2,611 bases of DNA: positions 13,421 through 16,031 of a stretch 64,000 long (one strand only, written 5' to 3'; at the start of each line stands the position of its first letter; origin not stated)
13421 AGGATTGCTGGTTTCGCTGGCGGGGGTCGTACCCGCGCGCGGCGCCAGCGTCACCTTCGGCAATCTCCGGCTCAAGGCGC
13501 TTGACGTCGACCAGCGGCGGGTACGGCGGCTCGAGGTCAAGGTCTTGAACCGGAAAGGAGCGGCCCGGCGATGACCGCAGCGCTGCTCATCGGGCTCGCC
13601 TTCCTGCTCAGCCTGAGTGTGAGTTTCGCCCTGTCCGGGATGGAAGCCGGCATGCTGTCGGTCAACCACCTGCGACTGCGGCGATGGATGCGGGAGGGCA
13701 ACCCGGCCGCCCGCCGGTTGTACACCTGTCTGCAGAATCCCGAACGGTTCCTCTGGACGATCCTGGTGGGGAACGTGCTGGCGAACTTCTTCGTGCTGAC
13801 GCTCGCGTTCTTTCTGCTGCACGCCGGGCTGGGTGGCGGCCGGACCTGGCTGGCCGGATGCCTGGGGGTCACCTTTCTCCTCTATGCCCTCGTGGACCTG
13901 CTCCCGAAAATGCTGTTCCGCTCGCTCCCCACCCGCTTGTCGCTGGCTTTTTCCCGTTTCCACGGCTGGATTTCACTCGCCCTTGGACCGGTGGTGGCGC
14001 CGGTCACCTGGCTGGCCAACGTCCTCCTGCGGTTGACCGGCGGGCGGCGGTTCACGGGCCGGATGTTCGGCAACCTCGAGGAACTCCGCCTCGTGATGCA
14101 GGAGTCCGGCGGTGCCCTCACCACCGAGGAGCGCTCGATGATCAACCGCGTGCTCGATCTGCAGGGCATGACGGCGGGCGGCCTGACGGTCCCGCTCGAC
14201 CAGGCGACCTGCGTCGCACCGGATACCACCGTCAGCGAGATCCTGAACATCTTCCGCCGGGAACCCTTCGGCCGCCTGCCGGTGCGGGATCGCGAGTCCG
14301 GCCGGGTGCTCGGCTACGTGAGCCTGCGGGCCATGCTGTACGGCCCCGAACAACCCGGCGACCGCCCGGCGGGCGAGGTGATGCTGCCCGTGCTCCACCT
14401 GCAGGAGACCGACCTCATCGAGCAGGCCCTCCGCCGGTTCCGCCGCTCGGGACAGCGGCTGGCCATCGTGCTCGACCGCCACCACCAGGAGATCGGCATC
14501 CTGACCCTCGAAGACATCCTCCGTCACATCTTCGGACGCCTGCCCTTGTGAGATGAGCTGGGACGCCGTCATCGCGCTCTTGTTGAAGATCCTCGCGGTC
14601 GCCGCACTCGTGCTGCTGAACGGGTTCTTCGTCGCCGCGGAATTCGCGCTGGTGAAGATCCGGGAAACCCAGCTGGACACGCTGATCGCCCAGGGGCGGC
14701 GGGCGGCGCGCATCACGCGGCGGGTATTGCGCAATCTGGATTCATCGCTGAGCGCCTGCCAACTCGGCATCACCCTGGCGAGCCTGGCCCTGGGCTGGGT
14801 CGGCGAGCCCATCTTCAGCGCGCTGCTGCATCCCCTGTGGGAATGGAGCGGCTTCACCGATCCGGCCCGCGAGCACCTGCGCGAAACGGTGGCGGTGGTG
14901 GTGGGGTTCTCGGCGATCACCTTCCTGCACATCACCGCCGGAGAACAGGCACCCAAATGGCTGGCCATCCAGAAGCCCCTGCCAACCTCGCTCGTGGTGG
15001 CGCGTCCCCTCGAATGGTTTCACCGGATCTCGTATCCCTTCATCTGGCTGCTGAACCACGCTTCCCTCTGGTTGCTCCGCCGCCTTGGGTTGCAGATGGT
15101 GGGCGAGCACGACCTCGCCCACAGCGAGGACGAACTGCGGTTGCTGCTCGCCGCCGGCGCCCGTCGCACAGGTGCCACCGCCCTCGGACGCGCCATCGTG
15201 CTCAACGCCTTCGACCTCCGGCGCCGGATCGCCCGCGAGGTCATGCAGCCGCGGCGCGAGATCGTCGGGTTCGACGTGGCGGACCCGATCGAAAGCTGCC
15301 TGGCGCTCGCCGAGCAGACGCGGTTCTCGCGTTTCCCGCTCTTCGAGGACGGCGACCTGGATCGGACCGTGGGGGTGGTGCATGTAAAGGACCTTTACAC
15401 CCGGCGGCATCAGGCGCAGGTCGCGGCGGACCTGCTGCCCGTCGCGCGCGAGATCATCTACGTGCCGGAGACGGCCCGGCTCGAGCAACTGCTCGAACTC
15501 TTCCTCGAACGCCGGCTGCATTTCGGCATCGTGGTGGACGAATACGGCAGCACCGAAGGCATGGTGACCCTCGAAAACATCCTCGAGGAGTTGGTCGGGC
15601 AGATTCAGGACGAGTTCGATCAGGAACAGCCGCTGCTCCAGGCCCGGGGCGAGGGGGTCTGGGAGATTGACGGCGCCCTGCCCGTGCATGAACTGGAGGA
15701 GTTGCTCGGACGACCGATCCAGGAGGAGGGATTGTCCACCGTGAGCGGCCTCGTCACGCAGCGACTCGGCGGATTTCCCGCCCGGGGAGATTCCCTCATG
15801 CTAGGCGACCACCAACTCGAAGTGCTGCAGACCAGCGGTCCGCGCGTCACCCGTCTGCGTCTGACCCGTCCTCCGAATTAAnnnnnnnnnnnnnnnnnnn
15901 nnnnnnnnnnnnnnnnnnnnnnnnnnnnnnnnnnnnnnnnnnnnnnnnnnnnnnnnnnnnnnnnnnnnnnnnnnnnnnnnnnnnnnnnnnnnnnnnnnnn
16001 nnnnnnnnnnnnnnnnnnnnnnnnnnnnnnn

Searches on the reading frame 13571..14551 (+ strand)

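Call 56: search_protein_families(library=pfam, proteins=[window:13571-14551:+], max_evalue=0.00001)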
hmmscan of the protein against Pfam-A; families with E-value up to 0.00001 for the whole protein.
window:13571-14551:+ (326 aa): 2 families
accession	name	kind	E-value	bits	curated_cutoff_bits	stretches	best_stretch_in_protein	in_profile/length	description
PF01595.25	CNNM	-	9.6e-29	100.8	28.4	1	10-180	2-172/181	Cyclin M transmembrane N-terminal domain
PF00571.33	CBS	-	3e-17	63.1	24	2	212-256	9-52/57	CBS domain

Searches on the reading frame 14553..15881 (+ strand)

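Call 56: search_protein_families(library=pfam, proteins=[window:14553-15881:+], max_evalue=0.00001)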
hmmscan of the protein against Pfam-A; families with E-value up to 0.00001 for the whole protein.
window:14553-15881:+ (442 aa): 3 families
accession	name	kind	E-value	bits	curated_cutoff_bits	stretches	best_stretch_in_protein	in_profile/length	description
PF01595.25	CNNM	-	2.4e-46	158.1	28.4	1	16-205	3-174/181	Cyclin M transmembrane N-terminal domain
PF03471.22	CorC_HlyC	-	1.9e-17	63.5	27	1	365-440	3-80/81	Transporter associated domain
PF00571.33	CBS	-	9.7e-15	55.1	24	1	298-348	6-56/57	CBS domain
